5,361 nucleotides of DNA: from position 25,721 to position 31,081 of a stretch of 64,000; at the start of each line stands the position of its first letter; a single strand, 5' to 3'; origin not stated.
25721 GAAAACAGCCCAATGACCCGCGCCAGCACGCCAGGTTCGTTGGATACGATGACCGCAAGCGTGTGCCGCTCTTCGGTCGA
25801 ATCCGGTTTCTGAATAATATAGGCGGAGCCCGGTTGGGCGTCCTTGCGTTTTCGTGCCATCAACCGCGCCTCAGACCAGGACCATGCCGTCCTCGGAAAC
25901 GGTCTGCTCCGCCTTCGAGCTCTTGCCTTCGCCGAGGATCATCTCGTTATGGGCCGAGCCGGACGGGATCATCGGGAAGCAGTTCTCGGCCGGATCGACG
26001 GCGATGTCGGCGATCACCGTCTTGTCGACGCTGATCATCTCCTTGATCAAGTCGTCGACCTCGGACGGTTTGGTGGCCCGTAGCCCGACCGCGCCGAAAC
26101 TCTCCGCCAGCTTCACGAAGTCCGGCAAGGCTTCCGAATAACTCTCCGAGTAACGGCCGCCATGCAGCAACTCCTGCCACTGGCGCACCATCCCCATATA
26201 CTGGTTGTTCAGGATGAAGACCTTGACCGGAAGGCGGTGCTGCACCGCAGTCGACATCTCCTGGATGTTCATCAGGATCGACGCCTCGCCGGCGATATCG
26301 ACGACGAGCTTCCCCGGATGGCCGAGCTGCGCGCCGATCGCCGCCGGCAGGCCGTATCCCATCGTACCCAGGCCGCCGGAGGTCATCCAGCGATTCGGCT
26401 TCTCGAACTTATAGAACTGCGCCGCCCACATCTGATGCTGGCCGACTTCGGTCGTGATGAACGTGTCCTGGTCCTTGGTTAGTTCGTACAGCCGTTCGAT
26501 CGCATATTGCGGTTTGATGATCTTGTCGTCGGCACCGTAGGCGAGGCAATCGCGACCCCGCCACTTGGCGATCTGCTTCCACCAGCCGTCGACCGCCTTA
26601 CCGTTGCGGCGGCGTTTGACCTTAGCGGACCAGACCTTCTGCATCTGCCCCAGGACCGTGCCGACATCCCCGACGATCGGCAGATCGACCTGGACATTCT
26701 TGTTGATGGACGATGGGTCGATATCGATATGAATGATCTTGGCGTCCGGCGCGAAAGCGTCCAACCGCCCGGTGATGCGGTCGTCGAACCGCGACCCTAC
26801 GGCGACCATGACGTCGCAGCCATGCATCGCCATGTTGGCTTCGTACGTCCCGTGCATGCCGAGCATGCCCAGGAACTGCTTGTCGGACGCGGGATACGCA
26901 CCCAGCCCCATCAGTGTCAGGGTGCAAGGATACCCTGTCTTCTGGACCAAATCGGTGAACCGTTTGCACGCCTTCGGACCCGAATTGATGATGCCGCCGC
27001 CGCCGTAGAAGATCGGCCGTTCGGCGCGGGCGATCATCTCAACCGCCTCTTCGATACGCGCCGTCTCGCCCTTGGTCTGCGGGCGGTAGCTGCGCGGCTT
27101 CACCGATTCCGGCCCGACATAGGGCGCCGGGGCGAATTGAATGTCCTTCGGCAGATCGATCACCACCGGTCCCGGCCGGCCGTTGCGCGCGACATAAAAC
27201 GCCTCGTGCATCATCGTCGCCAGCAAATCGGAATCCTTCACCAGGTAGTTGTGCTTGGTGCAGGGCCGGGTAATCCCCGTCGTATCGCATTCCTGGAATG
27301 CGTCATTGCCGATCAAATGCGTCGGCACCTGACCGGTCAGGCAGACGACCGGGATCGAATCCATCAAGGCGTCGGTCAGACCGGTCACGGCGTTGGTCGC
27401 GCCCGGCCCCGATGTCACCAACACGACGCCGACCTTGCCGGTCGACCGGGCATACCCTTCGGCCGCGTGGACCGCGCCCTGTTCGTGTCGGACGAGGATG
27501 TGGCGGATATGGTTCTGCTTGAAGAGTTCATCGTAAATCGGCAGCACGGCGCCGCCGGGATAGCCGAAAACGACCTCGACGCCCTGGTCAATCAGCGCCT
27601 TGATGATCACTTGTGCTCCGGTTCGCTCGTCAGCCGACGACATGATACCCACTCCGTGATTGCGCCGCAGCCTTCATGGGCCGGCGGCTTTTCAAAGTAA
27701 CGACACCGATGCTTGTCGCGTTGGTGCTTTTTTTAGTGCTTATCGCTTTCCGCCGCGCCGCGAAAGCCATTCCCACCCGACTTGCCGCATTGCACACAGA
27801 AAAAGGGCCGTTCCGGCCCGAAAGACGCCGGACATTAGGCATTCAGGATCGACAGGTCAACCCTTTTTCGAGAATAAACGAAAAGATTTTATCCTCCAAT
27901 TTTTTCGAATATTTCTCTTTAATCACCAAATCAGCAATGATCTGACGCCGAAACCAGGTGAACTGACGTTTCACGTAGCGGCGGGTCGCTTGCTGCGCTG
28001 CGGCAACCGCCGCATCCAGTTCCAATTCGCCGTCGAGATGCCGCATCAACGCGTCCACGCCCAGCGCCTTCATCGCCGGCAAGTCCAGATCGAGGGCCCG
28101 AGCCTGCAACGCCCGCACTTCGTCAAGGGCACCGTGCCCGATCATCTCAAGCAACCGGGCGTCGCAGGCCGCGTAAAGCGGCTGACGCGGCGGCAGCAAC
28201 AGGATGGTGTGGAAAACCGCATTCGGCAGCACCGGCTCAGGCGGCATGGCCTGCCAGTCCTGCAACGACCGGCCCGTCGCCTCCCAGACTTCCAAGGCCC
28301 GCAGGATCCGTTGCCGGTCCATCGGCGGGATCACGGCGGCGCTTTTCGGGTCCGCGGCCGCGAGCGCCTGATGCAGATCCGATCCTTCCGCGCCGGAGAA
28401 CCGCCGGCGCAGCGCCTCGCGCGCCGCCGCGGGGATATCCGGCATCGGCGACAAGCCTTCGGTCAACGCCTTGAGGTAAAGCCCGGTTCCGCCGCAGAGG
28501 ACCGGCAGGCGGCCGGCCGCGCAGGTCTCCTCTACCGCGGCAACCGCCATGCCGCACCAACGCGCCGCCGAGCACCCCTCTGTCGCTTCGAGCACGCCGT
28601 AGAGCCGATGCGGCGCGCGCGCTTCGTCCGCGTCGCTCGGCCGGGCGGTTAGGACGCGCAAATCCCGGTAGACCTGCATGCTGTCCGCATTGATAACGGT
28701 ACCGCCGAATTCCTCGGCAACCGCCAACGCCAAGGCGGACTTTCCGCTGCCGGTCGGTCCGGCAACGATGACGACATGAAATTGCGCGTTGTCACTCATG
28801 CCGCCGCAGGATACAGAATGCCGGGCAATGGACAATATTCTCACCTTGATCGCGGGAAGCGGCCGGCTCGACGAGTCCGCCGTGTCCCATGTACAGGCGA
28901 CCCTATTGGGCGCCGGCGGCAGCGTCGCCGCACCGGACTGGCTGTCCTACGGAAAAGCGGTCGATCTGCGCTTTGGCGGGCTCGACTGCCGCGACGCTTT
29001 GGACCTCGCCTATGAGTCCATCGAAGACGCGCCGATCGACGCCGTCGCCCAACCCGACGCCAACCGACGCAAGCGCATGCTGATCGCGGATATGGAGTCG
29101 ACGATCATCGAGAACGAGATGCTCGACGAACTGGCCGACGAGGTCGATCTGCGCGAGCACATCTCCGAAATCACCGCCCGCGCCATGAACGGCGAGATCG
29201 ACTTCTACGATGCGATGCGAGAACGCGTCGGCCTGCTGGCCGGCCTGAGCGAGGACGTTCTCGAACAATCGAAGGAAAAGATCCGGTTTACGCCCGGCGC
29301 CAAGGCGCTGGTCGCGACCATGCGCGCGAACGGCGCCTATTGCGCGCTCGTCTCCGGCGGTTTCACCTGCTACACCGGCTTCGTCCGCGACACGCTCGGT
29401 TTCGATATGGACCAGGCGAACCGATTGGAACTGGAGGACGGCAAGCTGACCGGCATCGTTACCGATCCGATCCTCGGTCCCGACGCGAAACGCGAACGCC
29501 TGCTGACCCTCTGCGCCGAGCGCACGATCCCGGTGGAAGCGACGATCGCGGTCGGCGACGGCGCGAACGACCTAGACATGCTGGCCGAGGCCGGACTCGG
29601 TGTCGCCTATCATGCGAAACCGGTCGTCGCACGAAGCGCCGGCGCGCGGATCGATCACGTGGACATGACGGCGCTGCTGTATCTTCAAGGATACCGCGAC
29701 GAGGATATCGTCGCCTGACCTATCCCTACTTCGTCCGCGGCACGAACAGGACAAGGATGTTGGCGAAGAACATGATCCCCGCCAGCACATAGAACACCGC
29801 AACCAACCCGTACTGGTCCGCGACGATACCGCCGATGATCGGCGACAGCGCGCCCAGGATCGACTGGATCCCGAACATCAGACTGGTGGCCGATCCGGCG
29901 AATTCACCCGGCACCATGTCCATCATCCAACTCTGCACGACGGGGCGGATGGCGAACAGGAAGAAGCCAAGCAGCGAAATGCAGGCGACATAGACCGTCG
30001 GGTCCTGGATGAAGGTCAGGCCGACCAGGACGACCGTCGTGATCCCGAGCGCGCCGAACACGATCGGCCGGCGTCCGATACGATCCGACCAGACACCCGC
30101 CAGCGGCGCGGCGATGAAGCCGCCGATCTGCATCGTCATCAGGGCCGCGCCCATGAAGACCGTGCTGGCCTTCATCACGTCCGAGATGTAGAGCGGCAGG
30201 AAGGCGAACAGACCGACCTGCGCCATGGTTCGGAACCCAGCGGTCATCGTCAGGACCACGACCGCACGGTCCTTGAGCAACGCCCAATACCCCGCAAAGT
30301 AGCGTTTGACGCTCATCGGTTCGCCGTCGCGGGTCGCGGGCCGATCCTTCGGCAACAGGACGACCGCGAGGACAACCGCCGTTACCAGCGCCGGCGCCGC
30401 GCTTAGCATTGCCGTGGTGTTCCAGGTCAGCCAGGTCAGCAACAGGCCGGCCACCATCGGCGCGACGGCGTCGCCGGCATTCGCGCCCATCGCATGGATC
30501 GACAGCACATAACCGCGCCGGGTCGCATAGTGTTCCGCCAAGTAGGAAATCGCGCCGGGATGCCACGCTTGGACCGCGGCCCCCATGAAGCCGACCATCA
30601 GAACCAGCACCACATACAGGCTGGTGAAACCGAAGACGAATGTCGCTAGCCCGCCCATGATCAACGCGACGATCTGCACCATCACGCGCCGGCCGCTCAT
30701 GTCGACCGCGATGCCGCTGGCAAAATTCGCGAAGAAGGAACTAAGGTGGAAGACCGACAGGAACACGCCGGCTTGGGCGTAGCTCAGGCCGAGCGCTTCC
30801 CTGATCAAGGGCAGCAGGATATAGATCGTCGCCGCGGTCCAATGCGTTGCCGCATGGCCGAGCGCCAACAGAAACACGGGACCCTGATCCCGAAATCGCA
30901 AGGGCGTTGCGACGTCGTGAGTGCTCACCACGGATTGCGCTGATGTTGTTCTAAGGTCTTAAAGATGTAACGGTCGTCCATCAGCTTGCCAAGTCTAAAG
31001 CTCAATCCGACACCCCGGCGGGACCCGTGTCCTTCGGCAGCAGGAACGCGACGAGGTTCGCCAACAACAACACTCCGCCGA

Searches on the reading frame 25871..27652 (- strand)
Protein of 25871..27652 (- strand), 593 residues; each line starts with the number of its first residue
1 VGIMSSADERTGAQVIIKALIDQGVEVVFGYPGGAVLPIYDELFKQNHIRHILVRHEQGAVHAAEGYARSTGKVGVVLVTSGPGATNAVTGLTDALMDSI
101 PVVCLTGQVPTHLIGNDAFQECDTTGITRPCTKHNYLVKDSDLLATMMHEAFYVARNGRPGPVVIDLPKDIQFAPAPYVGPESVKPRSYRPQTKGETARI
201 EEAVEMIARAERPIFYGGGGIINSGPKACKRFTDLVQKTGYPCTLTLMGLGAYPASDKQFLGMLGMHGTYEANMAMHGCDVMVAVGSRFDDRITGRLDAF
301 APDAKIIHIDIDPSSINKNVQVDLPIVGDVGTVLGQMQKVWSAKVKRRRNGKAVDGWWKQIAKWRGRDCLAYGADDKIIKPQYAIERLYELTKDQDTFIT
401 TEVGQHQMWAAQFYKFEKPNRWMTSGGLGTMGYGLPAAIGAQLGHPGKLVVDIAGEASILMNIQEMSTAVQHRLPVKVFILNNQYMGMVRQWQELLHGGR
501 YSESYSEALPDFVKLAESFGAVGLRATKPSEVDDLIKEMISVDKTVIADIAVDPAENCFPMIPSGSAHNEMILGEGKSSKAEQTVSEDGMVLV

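Call 27: search_protein_families(library=pfam, proteins=[window:25871-27652:-], max_evalue=0.00001)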
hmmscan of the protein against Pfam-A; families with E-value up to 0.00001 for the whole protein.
window:25871-27652:- (593 aa): 3 families
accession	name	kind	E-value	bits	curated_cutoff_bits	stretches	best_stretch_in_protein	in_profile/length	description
PF02775.26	TPP_enzyme_C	-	4.1e-52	176.4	21.9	1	403-549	2-150/151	Thiamine pyrophosphate enzyme, C-terminal TPP binding domain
PF00205.28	TPP_enzyme_M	-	1.4e-46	158.1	30.4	1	200-336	1-136/137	Thiamine pyrophosphate enzyme, central domain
PF02776.23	TPP_enzyme_N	-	3.5e-42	143.4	26.8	1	11-126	2-118/119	Thiamine pyrophosphate enzyme, N-terminal TPP binding domain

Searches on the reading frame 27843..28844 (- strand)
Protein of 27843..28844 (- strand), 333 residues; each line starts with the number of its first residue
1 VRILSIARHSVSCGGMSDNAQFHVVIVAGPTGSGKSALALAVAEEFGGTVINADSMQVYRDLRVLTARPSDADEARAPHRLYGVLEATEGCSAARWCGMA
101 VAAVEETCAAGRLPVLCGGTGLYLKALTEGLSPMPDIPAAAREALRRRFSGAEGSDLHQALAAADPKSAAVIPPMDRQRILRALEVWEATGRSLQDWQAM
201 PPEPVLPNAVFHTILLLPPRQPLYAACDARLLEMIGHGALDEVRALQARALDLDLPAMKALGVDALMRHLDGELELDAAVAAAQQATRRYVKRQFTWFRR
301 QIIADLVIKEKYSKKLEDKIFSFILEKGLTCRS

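Call 27: search_protein_families(library=pfam, proteins=[window:27843-28844:-], max_evalue=0.00001)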
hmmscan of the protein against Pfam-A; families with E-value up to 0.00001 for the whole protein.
window:27843-28844:- (333 aa): 2 families
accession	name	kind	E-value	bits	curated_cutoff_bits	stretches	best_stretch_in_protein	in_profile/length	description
PF01715.23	IPPT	-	1.1e-70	238.5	23.6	1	57-301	1-243/243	IPP transferase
PF01745.22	IPT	-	1.8e-07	31.2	20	1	24-82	3-60/233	Isopentenyl transferase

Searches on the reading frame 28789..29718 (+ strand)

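Call 27: search_protein_families(library=pfam, proteins=[window:28789-29718:+], max_evalue=0.00001)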
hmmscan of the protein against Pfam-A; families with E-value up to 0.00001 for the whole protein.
window:28789-29718:+ (309 aa): 3 families
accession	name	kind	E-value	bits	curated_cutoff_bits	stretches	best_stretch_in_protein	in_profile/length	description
PF12710.13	HAD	-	3.8e-18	67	27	1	99-265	2-188/189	haloacid dehalogenase-like hydrolase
PF00702.32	Hydrolase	-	7.6e-12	46.5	26.4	1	99-269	5-191/191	haloacid dehalogenase-like hydrolase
PF08282.18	Hydrolase_3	-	1.9e-07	31.5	20.9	1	234-274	188-228/255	haloacid dehalogenase-like hydrolase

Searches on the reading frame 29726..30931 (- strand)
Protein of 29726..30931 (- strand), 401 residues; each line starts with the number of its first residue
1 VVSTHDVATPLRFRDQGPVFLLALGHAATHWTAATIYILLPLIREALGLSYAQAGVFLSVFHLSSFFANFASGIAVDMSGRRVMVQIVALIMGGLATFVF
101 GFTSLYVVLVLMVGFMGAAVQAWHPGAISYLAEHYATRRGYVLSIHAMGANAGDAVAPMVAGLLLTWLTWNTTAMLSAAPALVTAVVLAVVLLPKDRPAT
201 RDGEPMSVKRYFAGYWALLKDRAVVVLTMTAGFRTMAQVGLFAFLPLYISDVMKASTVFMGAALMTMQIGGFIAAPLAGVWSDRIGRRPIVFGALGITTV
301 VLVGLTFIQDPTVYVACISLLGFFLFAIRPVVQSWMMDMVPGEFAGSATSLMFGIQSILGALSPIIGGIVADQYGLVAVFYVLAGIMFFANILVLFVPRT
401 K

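Call 27: search_protein_families(library=pfam, proteins=[window:29726-30931:-], max_evalue=0.00001)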
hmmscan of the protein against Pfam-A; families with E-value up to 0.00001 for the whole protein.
window:29726-30931:- (401 aa): 3 families
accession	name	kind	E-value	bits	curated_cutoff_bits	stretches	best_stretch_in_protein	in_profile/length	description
PF07690.21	MFS_1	-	5.1e-45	154.3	33.4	2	22-273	1-253/347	Major Facilitator Superfamily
PF12832.13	MFS_1_like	-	1.4e-10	41.2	25.2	1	46-381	28-372/373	MFS_1 like family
PF13347.12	MFS_2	-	3.8e-09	36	27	1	31-371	13-381/427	MFS/sugar transport protein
